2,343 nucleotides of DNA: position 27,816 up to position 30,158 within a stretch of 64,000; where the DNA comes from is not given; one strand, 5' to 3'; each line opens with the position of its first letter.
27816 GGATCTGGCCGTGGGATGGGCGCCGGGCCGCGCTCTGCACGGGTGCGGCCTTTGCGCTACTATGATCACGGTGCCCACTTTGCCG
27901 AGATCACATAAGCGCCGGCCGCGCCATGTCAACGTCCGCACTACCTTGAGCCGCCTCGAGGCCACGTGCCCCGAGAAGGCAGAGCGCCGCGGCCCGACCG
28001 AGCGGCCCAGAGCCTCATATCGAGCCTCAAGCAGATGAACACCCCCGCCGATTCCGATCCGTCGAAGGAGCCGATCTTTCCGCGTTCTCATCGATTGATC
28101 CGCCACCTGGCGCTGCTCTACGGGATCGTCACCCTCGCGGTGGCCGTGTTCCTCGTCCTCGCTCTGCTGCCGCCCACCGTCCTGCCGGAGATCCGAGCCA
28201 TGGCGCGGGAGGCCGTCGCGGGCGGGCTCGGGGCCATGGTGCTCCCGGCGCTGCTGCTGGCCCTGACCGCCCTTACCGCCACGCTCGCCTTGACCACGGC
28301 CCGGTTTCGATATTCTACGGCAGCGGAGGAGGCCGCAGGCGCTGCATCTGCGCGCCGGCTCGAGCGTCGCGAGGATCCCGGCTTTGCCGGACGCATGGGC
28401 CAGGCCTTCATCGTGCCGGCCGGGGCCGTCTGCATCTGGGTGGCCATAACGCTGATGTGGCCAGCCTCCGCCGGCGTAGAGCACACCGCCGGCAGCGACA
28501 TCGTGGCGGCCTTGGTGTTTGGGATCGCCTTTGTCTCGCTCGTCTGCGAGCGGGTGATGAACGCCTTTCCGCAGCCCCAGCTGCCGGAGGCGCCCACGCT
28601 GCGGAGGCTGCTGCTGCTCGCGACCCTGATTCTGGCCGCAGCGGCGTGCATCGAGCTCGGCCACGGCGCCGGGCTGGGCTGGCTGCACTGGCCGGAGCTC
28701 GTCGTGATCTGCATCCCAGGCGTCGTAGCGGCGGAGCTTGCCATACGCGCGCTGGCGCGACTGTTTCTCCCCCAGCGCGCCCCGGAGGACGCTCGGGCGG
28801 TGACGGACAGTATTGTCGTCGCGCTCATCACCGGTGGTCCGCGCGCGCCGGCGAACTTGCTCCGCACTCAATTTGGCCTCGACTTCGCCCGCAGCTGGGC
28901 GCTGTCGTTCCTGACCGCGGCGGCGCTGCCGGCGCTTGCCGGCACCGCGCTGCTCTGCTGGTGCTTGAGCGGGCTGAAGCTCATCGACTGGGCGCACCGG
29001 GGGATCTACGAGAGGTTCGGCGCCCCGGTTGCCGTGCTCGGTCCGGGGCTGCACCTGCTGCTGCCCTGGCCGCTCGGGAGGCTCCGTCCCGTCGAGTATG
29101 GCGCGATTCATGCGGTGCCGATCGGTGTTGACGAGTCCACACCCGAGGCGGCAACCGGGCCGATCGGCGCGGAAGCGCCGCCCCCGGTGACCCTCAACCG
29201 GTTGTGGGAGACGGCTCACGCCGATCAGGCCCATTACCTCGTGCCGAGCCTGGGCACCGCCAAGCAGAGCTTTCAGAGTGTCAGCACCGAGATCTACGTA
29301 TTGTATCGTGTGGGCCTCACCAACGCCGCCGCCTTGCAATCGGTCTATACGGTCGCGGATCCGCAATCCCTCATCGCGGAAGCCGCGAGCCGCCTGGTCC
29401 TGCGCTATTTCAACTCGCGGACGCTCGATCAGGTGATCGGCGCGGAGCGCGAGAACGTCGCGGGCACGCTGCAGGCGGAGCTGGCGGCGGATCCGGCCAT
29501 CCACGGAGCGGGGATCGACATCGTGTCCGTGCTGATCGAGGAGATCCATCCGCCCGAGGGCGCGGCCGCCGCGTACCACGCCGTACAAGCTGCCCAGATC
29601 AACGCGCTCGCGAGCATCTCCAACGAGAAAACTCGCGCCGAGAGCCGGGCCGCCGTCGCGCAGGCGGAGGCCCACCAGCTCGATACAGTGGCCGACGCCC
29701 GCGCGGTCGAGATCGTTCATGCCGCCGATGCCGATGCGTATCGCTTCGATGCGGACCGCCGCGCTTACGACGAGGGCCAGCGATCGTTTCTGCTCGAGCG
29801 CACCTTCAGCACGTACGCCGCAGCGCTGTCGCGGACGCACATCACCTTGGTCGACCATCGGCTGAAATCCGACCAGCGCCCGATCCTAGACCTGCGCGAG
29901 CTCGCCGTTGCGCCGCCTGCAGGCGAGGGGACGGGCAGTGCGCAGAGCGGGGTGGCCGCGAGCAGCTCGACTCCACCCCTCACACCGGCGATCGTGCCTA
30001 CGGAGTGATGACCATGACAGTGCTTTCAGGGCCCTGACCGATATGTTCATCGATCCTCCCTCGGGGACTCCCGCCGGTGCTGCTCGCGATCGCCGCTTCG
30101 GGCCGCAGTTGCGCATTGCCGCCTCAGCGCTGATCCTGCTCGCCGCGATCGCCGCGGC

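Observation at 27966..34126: Three tandem SPFH (HflK/HflC-like) genes translationally coupled to an HMA-less P1B ATPase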

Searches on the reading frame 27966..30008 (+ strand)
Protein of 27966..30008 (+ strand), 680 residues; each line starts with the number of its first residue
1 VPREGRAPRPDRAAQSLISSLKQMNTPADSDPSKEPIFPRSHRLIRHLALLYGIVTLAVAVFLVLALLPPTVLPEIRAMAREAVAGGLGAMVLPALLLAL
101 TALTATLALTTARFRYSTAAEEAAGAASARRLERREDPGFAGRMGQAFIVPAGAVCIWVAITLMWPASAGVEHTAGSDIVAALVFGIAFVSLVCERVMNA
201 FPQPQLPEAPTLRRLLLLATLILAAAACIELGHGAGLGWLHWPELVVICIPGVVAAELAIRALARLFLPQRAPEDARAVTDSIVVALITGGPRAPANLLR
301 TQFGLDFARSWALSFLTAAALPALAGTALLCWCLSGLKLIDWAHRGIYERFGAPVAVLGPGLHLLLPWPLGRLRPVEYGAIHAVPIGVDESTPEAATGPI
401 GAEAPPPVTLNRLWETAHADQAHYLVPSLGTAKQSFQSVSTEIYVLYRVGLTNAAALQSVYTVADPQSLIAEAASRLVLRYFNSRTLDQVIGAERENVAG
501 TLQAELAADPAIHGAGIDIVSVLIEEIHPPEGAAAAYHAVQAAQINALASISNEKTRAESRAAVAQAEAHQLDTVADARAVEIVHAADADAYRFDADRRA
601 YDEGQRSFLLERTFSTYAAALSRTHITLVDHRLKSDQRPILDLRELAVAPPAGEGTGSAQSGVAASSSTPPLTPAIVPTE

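Call 3: search_protein_families(library=pfam, proteins=[window:27966-30008:+], max_evalue=0.01)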
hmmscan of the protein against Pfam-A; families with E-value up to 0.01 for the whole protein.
window:27966-30008:+ (680 aa): 1 family
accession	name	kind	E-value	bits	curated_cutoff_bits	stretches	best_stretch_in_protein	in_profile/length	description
PF01145.31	Band_7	-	6.2e-18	65.9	23.6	1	343-557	6-175/176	SPFH domain / Band 7 family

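Call 4: search_protein_families(library=ncbifam, proteins=[window:27966-30008:+], max_evalue=0.01)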
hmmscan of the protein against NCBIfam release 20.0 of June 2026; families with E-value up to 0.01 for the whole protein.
window:27966-30008:+ (680 aa): 2 families
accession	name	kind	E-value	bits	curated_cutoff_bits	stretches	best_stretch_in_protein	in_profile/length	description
TIGR01933.1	hflK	equivalog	8.3e-15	54.9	159.4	1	338-603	2-221/261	FtsH protease activity modulator HflK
NF008181.0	PRK10930.1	equivalog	6.1e-07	28.6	660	1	439-630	157-344/419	FtsH protease activity modulator HflK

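Call 5: find_homologous_proteins(query=window:28035-30008:+, max_evalue=0.00001)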
Query window:28035-30008:+ (657 aa): 539 proteins with E <= 0.00001 among 8000 candidates; the best 120 are listed.
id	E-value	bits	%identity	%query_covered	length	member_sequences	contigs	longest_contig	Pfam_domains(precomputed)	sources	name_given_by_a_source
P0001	0.0e+0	1413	100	100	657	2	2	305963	PF01145.32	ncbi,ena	ncbi:MAG: SPFH domain-containing protein [Steroidobacteraceae bacterium]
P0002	0.0e+0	1271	90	100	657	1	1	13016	PF01145.32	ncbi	-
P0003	0.0e+0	1268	90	100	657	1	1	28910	PF01145.32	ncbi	-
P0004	0.0e+0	1084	81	95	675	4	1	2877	PF01145.32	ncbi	-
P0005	0.0e+0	1083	78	100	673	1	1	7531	PF01145.32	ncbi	-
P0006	0.0e+0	1066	74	100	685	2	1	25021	PF01145.32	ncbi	-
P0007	0.0e+0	1056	73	100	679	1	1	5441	PF01145.32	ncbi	-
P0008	0.0e+0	1051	77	95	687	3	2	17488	PF01145.32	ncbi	-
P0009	0.0e+0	1042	73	100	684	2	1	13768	PF01145.32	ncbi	-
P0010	6.1e-290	982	74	94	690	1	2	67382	PF01145.32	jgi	jgi:regulator of protease activity HflC (stomatin/prohibitin superfamily)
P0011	9.1e-290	981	74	95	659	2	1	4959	PF01145.32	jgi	jgi:regulator of protease activity HflC (stomatin/prohibitin superfamily)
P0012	7.2e-278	942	70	95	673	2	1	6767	PF01145.32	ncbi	-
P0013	2.2e-276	937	71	95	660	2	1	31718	PF01145.32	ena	-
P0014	7.4e-267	905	69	95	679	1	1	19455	PF01145.32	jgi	jgi:regulator of protease activity HflC (stomatin/prohibitin superfamily)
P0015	4.1e-265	900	68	95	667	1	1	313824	PF01145.32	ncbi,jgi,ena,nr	ncbi:MAG TPA: SPFH domain-containing protein [Steroidobacteraceae bacterium]|nr:SPFH domain-containi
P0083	1.8e-230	785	60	95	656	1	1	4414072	PF01145.32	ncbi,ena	-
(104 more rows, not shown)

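Call 6: find_encoding_contigs(protein=P0001, flank=10000, max_places=3)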
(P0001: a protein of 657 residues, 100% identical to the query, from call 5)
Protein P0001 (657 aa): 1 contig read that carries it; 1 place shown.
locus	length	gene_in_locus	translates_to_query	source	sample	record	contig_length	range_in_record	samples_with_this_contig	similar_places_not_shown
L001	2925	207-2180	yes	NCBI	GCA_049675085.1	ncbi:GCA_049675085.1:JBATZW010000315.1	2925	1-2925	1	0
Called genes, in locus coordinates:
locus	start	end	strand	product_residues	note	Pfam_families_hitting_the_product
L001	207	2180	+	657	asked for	PF01145:Band_7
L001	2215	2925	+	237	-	PF01145:Band_7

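Call 7: find_encoding_contigs(protein=P0083, flank=10000, max_places=3)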
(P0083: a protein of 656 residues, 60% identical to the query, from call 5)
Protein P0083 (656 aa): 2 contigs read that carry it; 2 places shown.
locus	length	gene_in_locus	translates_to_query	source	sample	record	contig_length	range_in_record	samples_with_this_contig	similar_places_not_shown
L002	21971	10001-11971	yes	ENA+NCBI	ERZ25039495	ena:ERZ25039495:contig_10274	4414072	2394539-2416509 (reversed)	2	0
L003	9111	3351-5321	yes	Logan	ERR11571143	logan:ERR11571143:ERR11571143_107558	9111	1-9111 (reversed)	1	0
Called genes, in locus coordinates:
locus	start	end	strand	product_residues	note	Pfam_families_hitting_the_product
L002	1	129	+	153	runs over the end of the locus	-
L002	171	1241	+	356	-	PF00561:Abhydrolase_1, PF12146:Hydrolase_4 (faint)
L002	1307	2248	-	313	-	PF03824:NicO, PF13386:DsbD_2 (weak)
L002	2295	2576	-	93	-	PF02583:Trns_repr_metal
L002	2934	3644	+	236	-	PF01891:CbiM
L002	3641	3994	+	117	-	PF02553:CbiN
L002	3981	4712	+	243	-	PF02361:CbiQ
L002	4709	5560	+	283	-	PF00005:ABC_tran, PF13304:AAA_21 (weak)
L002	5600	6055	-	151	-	-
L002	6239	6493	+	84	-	-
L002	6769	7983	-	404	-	PF13795:HupE_UreJ_2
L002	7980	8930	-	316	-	PF13145:Rotamase_2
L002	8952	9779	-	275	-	PF00034:Cytochrom_C (weak), PF13442:Cytochrome_CBB3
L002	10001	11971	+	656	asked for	PF01145:Band_7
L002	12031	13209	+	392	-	PF01145:Band_7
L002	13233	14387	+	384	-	PF01145:Band_7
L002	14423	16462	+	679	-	PF00122:E1-E2_ATPase, PF00702:Hydrolase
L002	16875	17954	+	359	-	PF03824:NicO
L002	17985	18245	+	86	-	PF09723:Zn_ribbon_8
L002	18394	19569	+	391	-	PF19649:DUF6152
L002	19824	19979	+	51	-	-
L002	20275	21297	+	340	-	PF08450:SGL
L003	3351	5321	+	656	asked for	PF01145:Band_7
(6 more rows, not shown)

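Call 18: find_related_loci(query=A1, collection=genome_contigs, flank=10000)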
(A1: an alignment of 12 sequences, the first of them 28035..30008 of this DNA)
Query A1 (657 aa) in genome_contigs; peptide patterns used: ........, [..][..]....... (x = any residue, [..] = any of these).
110 stretches matched a pattern; 59 encode a relative of the query (tblastn E <= 1e-3); 56 distinct loci.
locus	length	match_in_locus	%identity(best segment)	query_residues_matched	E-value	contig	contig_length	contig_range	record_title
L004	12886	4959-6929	92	1-657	0e+0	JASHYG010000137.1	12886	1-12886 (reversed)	MAG: Gammaproteobacteria bacterium isolate JOPF277 JOPF_NEAR_contig_499619, whole genome shotgun sequence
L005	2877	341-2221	81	1-627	0e+0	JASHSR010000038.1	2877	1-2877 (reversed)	MAG: Gammaproteobacteria bacterium isolate JOPF132 JOPF_N102_contig_5968, whole genome shotgun sequence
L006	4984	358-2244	70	1-627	0e+0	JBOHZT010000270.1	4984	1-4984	MAG: Steroidobacteraceae bacterium isolate SE1508_metabat2.bin.44_sub NODE_7415_length_4984_cov_2.393041, whole genome s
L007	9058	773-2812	73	1-655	0e+0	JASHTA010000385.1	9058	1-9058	MAG: Gammaproteobacteria bacterium isolate JOPF141 JOPF_AWAY_contig_915906, whole genome shotgun sequence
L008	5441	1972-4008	73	1-657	0e+0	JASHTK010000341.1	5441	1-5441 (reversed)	MAG: Gammaproteobacteria bacterium isolate JOPF151 JOPF_NEAR_contig_1377042, whole genome shotgun sequence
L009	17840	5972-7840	68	1-623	0e+0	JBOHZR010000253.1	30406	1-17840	MAG: Steroidobacteraceae bacterium isolate TC-S_metabat2.bin.193 k127_4469627, whole genome shotgun sequence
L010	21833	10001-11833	66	1-621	0e+0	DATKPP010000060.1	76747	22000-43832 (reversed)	MAG TPA_asm: Steroidobacteraceae bacterium isolate SMAG_U14794 k141_4335007, whole genome shotgun sequence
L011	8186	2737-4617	58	10-655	0e+0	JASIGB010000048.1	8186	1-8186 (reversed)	MAG: Bryobacteraceae bacterium isolate JOPF480 JOPF_A10C_contig_16974, whole genome shotgun sequence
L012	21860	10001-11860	62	1-620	0e+0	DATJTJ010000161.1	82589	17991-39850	MAG TPA_asm: Steroidobacteraceae bacterium isolate SMAG_U15017 k141_2115604, whole genome shotgun sequence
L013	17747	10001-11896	63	1-626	0e+0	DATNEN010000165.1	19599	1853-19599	MAG TPA_asm: Steroidobacteraceae bacterium isolate SMAG_U11269 k141_968963, whole genome shotgun sequence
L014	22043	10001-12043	54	6-653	0e+0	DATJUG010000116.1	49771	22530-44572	MAG TPA_asm: Bryobacteraceae bacterium isolate SMAG_U15040 k141_3962051, whole genome shotgun sequence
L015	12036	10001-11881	63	1-630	0e+0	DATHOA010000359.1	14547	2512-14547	MAG TPA_asm: Steroidobacteraceae bacterium isolate SMAG_U12672 k141_2616609, whole genome shotgun sequence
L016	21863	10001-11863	60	1-622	0e+0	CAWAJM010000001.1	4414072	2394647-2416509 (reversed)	MAG: uncultured Gammaproteobacteria bacterium isolate MFD02416.bin.1.279 genome assembly, contig: contig_10274, whole ge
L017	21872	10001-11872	64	1-623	0e+0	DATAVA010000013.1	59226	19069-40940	MAG TPA_asm: Steroidobacteraceae bacterium isolate SMAG_U5587 k141_2457479, whole genome shotgun sequence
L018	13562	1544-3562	57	16-657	0e+0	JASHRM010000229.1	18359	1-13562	MAG: Candidatus Acidiferrales bacterium isolate JOPF101 JOPF_NEAR_contig_1180118, whole genome shotgun sequence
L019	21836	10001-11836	59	14-624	0e+0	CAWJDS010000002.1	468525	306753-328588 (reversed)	MAG: uncultured Gammaproteobacteria bacterium isolate MFD06298.bin.2.211 genome assembly, contig: contig_17815, whole ge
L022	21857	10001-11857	60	5-621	0e+0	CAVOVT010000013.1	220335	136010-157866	MAG: uncultured Gammaproteobacteria bacterium isolate MFD00031.bin.2.166 genome assembly, contig: contig_49423, whole ge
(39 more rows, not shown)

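Call 26: search_dna_similar(query=window:28035-30008:+, collection=plasmids, mode=protein, max_evalue=1e-10, max_rows=25)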
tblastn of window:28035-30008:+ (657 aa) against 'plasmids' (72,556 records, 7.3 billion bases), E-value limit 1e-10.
Records with a match: 11; places in all: 11; records where one place covers at least 80% of the query: 0.
Best place of each record, by identity: <60% 11.
By first word of the organism name: Rhizobium 7; Burkholderia 2; Paraburkholderia 1; Klebsiella 1.
By predicted mobility (MOB-suite, as given by PLSDB): non-mobilizable 9; conjugative 2.
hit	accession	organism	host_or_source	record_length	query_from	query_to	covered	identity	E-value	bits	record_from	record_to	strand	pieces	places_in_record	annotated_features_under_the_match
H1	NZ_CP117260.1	Rhizobium tumorigenes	Rubus sp.,pure bacterial culture,Aerial ...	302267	246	625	58%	36.9%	9e-33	143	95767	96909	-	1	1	protease modulator HflK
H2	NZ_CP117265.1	Rhizobium tumorigenes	Rubus sp.,pure bacterial culture,Aerial ...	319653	246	625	58%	36.6%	7e-31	137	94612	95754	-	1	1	protease modulator HflK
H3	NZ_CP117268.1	Rhizobium rhododendri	Rhododendron sp.,pure bacterial ...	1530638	246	625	58%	36.6%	1e-32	142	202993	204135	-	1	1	record has no annotation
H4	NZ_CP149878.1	Rhizobium sp. T1473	Medicago sativa,Cell Culture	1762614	246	623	58%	36.5%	2e-33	145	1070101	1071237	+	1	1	none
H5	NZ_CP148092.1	Rhizobium sp. T1470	Medicago sativa,cell culture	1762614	246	623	58%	36.5%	2e-33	145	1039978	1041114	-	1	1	none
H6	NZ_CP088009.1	Rhizobium sp. T136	Melilotus albus,Cell culture,root nodule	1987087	246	623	58%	36.5%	2e-33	145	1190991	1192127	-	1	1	none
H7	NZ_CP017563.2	Paraburkholderia sprentiae WSM5005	Lebeckia ambigua,root nodule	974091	246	630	59%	35.3%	8e-31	137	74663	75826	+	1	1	protease modulator HflK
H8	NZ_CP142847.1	Klebsiella aerogenes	mulberry,mulberry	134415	256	624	56%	36.0%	3e-30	135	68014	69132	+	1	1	protease modulator HflK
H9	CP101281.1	Burkholderia sp. FXe9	bacteria,soil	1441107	256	631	57%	35.1%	1e-29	133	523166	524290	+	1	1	protease modulator HflK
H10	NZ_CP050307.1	Rhizobium lusitanum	Oxytropis pumilio,cell culture,root ...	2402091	276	625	53%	37.4%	2e-26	124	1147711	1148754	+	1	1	none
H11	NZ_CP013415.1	Burkholderia ubonensis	soil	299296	256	631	57%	33.8%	1e-27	127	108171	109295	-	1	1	protease modulator HflK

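Call 28: get_annotated_region(hit=H8, flank=9000)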
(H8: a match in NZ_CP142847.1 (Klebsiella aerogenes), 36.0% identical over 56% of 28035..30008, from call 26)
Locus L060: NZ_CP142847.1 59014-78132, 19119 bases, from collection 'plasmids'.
description: Klebsiella aerogenes strain YD-K10 plasmid pYD-K10_1, complete sequence
organism: Klebsiella aerogenes (NCBI taxid 548)
taxonomy: Bacteria; Pseudomonadota; Gammaproteobacteria; Enterobacterales; Enterobacteriaceae; Klebsiella; Klebsiella aerogenes
host: -; source: mulberry,mulberry; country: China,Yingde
typing (MOB-suite, as given by PLSDB): conjugative; replicon rep_cluster_2077; relaxase MOBF; mating-pair formation MPF_F
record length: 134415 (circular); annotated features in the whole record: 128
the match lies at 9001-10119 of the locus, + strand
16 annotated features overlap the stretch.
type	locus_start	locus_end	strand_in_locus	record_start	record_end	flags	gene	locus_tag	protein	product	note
CDS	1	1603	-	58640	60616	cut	-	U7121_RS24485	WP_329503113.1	alkyl sulfatase dimerization domain-containing protein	-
CDS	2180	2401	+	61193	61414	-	-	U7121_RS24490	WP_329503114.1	hypothetical protein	-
CDS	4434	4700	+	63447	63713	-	-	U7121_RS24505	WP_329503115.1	YdgH/BhsA/McbA-like domain containing protein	-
CDS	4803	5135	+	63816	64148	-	-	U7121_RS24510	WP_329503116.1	cupin domain-containing protein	-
CDS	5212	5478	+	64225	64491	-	-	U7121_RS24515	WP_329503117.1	YdgH/BhsA/McbA-like domain containing protein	-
CDS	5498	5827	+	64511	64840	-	-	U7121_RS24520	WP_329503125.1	carboxymuconolactone decarboxylase family protein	-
CDS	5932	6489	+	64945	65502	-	-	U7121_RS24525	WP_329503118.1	TetR/AcrR family transcriptional regulator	GO:0006355 - regulation of DNA-templated transcription [Evidence IEA]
CDS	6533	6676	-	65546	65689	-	-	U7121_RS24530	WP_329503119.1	hypothetical protein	-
CDS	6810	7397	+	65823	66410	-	-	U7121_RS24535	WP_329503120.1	DUF4198 domain-containing protein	-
CDS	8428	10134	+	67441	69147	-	-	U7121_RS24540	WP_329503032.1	protease modulator HflK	-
CDS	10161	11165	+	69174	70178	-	-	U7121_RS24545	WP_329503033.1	protease modulator HflC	-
CDS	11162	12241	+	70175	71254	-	-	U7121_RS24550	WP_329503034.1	protease modulator HflK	-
CDS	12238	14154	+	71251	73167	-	-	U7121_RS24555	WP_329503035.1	cation-translocating P-type ATPase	-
CDS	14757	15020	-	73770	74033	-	-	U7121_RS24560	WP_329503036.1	hypothetical protein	-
CDS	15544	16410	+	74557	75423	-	-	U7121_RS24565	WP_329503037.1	hypothetical protein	-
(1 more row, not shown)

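Call 29: get_annotated_region(hit=H7, flank=9000)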
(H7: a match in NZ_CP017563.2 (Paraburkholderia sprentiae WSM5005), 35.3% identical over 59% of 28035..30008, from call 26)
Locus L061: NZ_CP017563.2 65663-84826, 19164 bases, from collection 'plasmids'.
description: Paraburkholderia sprentiae WSM5005 plasmid pl1WSM5005, complete sequence
organism: Paraburkholderia sprentiae WSM5005 (NCBI taxid 754502)
taxonomy: Bacteria; Pseudomonadota; Betaproteobacteria; Burkholderiales; Burkholderiaceae; Paraburkholderia; Paraburkholderia sprentiae; Paraburkholderia sprentiae WSM5005
host: -; source: Lebeckia ambigua,root nodule; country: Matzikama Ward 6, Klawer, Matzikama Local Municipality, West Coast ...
typing (MOB-suite, as given by PLSDB): non-mobilizable
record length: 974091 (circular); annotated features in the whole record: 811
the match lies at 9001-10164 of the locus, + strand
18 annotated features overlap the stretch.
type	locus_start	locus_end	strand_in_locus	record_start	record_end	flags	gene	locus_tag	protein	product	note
CDS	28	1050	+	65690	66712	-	-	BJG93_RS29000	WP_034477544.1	GTP-binding protein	-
CDS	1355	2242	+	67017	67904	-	-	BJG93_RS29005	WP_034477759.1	zinc ABC transporter substrate-binding protein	-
CDS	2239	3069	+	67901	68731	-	-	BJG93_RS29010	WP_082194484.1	metal ABC transporter ATP-binding protein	-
CDS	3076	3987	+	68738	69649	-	-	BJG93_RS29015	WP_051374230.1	metal ABC transporter permease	GO:0030001 - metal ion transport [Evidence IEA]; GO:0055085 - transmembrane transport [Evidence IEA]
CDS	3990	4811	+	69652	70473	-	-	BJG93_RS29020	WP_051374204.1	metal ABC transporter permease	GO:0055085 - transmembrane transport [Evidence IEA]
CDS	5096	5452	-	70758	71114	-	-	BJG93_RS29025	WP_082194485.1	hypothetical protein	-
CDS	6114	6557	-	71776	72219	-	-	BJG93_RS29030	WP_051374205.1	hypothetical protein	-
CDS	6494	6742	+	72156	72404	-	-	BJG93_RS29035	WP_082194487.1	DUF2946 domain-containing protein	-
CDS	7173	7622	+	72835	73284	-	-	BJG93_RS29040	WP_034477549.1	copper chaperone PCu(A)C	-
CDS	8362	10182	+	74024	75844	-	-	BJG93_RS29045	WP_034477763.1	protease modulator HflK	-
CDS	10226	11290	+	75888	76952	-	-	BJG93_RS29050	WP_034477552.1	protease modulator HflC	-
CDS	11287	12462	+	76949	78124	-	-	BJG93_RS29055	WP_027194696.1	SPFH domain-containing protein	-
CDS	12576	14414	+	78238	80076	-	-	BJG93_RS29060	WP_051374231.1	cation-translocating P-type ATPase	-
CDS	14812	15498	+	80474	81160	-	-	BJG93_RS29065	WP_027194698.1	GntR family transcriptional regulator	-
CDS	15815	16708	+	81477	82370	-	-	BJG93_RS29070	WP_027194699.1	alpha/beta fold hydrolase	-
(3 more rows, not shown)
